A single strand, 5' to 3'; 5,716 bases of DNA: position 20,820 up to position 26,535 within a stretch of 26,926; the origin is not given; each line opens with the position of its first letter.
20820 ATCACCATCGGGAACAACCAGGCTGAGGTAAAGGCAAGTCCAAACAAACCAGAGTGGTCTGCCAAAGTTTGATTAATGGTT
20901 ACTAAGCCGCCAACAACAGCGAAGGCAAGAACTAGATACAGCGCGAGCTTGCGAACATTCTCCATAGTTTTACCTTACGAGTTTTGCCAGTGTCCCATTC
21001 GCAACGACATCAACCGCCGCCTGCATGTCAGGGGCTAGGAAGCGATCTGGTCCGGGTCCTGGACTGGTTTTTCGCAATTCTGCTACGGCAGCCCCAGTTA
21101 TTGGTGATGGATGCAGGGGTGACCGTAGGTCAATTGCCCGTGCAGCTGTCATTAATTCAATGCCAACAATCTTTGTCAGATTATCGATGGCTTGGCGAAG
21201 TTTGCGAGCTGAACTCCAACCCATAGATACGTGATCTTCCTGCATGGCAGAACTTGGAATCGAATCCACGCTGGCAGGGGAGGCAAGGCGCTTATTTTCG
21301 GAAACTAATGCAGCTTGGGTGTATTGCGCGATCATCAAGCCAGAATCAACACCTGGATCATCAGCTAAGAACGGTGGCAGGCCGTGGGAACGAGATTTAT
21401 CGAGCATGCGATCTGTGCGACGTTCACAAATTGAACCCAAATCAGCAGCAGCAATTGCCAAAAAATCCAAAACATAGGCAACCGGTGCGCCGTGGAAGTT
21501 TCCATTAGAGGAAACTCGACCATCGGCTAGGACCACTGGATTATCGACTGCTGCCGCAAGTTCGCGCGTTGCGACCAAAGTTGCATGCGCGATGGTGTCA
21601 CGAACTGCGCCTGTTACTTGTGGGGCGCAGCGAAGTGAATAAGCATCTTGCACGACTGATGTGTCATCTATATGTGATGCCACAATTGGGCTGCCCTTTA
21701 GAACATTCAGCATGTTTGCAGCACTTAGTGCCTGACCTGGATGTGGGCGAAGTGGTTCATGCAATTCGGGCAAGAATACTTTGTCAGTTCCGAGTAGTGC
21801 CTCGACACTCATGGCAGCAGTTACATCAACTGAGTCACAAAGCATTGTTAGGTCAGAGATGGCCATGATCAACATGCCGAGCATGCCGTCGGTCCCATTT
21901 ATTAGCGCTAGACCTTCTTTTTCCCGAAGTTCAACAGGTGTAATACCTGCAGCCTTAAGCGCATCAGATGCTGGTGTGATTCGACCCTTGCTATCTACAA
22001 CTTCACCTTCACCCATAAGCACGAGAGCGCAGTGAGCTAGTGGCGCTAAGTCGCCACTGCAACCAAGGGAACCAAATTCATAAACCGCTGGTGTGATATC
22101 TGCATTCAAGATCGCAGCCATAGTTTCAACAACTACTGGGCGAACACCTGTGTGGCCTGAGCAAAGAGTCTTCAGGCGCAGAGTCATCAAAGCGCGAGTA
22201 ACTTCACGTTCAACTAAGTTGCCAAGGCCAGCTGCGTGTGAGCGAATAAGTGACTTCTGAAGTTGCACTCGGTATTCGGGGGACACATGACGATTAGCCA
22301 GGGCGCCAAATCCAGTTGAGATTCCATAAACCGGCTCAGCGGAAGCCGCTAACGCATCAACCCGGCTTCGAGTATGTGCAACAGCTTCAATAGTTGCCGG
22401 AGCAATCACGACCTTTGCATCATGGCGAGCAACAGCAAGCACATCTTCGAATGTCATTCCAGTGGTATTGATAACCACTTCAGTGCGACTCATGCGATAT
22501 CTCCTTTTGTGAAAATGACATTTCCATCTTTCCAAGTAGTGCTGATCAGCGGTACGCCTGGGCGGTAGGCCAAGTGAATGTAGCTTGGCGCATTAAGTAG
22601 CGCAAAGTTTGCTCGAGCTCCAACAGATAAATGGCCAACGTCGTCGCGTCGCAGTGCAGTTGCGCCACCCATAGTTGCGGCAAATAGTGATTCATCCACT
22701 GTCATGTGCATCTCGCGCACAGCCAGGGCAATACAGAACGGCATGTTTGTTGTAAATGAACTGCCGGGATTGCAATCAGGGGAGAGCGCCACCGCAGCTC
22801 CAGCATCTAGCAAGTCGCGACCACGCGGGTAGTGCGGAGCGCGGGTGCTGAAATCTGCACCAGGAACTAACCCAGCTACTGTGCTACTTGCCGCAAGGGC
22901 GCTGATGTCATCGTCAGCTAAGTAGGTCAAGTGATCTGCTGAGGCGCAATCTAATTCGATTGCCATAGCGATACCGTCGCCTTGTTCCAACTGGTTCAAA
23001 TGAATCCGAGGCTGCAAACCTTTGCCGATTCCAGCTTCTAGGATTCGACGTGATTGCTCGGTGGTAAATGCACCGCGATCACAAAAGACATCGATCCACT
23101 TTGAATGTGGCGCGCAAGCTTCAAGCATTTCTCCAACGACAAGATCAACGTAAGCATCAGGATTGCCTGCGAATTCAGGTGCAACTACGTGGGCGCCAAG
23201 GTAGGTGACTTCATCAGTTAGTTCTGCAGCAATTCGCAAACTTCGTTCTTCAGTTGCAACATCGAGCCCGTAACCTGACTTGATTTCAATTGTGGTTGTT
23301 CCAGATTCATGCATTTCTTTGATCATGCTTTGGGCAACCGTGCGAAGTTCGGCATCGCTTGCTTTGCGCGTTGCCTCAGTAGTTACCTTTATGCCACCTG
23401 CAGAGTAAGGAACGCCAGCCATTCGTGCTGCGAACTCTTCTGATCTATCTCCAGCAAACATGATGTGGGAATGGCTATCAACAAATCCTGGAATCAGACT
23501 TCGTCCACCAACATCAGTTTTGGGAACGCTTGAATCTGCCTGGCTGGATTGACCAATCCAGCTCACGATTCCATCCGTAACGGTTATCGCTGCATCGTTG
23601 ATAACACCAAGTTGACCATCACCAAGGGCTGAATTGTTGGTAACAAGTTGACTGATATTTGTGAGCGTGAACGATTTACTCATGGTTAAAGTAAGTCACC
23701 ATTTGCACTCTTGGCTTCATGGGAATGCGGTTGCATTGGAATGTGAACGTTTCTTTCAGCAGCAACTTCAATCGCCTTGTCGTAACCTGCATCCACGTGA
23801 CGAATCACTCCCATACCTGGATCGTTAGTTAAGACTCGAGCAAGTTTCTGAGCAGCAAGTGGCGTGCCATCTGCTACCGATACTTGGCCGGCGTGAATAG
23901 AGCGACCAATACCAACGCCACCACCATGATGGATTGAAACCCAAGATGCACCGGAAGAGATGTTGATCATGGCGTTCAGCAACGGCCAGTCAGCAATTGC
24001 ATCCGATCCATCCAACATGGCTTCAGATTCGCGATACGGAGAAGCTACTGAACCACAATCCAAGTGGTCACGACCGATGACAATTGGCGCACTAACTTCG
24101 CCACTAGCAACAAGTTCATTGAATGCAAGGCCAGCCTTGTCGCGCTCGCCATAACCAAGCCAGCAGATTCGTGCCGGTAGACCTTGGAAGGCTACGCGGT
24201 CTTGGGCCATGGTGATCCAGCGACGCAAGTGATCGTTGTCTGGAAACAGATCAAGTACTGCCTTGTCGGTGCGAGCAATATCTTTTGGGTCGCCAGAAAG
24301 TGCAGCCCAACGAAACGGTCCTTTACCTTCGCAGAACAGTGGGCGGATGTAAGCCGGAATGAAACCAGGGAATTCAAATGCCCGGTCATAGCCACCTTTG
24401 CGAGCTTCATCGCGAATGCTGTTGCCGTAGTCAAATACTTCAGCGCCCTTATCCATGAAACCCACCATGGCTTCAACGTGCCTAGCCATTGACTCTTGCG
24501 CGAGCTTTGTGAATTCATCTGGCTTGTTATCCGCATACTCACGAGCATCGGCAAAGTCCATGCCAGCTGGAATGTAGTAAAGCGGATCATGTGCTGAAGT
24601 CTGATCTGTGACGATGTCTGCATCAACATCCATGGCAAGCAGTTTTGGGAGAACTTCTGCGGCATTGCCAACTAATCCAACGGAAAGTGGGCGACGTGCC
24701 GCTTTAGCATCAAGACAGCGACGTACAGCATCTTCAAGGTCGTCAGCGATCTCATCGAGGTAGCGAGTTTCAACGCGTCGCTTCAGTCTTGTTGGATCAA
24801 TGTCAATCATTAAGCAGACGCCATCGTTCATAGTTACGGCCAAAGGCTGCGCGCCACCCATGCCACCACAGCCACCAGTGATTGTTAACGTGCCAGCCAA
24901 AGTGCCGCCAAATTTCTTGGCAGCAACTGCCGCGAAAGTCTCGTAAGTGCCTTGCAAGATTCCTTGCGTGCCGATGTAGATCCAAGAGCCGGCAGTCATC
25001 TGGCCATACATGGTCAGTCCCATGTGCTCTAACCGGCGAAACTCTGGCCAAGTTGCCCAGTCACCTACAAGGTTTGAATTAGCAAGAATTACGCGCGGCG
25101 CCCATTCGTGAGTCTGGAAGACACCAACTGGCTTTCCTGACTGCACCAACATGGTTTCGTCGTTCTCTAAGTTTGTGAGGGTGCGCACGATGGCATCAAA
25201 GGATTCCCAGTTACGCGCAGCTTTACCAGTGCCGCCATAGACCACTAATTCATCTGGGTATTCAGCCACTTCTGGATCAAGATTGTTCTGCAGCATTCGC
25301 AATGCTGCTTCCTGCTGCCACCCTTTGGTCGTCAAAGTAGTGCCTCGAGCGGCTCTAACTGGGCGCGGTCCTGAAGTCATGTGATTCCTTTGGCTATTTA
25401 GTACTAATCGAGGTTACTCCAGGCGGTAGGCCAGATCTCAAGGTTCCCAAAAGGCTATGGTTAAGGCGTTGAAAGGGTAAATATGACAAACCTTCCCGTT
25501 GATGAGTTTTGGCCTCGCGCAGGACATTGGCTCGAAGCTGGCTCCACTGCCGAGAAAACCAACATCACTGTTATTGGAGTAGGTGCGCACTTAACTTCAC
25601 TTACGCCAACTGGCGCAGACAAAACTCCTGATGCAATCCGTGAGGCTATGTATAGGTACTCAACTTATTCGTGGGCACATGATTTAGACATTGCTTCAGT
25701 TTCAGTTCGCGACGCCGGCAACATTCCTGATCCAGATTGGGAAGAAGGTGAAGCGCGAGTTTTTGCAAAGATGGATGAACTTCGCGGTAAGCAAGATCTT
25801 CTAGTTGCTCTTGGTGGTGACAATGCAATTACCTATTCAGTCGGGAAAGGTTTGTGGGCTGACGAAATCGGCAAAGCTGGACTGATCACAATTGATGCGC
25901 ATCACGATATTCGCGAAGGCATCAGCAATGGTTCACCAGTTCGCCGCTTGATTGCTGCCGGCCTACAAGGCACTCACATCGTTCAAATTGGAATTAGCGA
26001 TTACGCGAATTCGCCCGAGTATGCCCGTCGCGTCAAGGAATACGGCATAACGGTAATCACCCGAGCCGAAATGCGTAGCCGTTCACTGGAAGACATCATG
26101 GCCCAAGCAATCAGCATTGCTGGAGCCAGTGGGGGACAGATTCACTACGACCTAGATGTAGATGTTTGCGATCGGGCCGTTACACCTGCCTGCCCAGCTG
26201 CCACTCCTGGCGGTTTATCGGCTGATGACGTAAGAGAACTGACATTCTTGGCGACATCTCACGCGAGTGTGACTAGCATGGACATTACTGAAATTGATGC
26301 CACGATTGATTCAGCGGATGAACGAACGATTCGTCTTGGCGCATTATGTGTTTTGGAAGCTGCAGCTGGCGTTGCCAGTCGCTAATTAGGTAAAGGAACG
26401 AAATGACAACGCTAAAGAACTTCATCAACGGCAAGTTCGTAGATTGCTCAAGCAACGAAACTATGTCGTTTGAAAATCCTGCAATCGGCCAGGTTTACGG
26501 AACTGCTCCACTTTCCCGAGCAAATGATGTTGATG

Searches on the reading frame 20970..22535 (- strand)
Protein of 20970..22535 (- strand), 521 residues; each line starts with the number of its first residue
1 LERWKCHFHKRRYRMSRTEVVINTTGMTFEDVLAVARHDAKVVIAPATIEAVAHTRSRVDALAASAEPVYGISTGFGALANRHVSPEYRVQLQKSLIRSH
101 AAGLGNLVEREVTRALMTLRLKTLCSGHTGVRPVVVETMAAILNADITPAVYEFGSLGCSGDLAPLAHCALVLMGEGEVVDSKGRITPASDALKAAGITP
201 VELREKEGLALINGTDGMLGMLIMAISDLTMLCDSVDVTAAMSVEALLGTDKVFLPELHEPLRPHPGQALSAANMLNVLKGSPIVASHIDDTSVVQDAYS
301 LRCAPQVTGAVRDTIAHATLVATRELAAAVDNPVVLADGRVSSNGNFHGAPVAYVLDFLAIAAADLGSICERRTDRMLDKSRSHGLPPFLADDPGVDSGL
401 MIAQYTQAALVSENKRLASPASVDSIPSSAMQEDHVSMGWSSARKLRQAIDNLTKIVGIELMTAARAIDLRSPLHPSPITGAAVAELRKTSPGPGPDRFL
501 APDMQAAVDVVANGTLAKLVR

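Call 4: search_protein_families(library=pfam, proteins=[window:20970-22535:-], max_evalue=0.01)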
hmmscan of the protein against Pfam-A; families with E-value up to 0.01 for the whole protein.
window:20970-22535:- (521 aa): 1 family
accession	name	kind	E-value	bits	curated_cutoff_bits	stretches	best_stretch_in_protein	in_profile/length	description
PF00221.24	Lyase_aromatic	-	1.6e-186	621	27.3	1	27-489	1-466/466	Aromatic amino acid lyase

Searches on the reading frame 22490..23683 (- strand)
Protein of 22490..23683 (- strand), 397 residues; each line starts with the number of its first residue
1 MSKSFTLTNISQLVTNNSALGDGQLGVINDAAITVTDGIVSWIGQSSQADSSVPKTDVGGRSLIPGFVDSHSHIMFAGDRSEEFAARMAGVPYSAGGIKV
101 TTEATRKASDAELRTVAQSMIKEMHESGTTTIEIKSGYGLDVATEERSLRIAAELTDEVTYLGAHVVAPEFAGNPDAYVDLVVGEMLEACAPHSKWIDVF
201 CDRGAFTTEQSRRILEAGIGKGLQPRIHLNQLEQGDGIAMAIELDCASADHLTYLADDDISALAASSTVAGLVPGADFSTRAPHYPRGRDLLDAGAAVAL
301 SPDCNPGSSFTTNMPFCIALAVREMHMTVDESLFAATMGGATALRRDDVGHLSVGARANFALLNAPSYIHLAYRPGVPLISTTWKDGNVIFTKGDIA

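Call 6: search_protein_families(library=pfam, proteins=[window:22490-23683:-], max_evalue=0.001)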
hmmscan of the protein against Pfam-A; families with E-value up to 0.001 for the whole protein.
window:22490-23683:- (397 aa): 2 families
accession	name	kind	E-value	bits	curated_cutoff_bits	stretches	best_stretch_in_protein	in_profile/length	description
PF07969.17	Amidohydro_3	-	6.7e-18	65.8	29.7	1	107-391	151-472/472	Amidohydrolase family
PF01979.26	Amidohydro_1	-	1.7e-17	64.2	25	1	63-390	2-336/345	Amidohydrolase family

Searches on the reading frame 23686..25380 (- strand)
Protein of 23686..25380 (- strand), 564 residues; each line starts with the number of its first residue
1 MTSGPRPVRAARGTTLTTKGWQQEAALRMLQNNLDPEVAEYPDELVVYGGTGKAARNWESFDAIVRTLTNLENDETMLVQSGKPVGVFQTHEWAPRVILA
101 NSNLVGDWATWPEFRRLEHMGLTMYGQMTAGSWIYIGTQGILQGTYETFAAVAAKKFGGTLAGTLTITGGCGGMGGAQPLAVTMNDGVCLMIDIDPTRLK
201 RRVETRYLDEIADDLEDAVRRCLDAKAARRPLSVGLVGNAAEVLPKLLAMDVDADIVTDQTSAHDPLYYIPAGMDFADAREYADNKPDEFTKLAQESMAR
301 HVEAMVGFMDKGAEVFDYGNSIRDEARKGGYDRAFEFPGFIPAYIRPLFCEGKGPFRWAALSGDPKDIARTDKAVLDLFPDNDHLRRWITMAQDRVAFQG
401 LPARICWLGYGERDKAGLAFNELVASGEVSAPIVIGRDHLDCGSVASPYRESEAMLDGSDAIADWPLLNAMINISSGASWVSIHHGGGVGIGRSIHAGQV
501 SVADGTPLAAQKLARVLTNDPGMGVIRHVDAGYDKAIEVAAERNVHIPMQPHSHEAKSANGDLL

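Call 6: search_protein_families(library=pfam, proteins=[window:23686-25380:-], max_evalue=0.001)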
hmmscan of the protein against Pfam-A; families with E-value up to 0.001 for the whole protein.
window:23686-25380:- (564 aa): 3 families
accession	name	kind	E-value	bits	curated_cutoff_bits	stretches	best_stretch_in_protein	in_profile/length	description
PF17392.7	Urocanase_C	-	2.3e-93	311.5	23.6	1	347-541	1-195/196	Urocanase C-terminal domain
PF01175.24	Urocanase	-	1.1e-85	286.9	23.2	1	137-344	1-209/209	Urocanase Rossmann-like domain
PF17391.7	Urocanase_N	-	9e-62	207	23.2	1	8-134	1-127/127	Urocanase N-terminal domain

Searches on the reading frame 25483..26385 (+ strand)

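Call 6: search_protein_families(library=pfam, proteins=[window:25483-26385:+], max_evalue=0.001)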
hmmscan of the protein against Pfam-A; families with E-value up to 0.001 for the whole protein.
window:25483-26385:+ (300 aa): 1 family
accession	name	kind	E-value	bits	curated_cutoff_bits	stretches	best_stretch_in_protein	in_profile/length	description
PF00491.26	Arginase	-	2.1e-47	162.4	22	1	27-293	2-277/280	Arginase family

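Call 36: search_protein_families(library=ncbifam, proteins=[window:25483-26385:+], max_evalue=0.00001)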
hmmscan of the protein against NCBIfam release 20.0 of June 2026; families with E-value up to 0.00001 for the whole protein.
window:25483-26385:+ (300 aa): 4 families
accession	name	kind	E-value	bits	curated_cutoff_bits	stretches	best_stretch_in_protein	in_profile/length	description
TIGR01227.1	hutG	equivalog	1.8e-39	135.8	229.15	1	23-293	32-305/307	formimidoylglutamase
TIGR01230.1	agmatinase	equivalog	4.9e-25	88.7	174.3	1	19-279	6-259/275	agmatinase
NF002564.0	PRK02190.1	subfamily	7.5e-21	74.6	302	1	22-291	29-295/307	agmatinase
TIGR01229.1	rocF_arginase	equivalog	2e-14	53.6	227.6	1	157-284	159-285/300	arginase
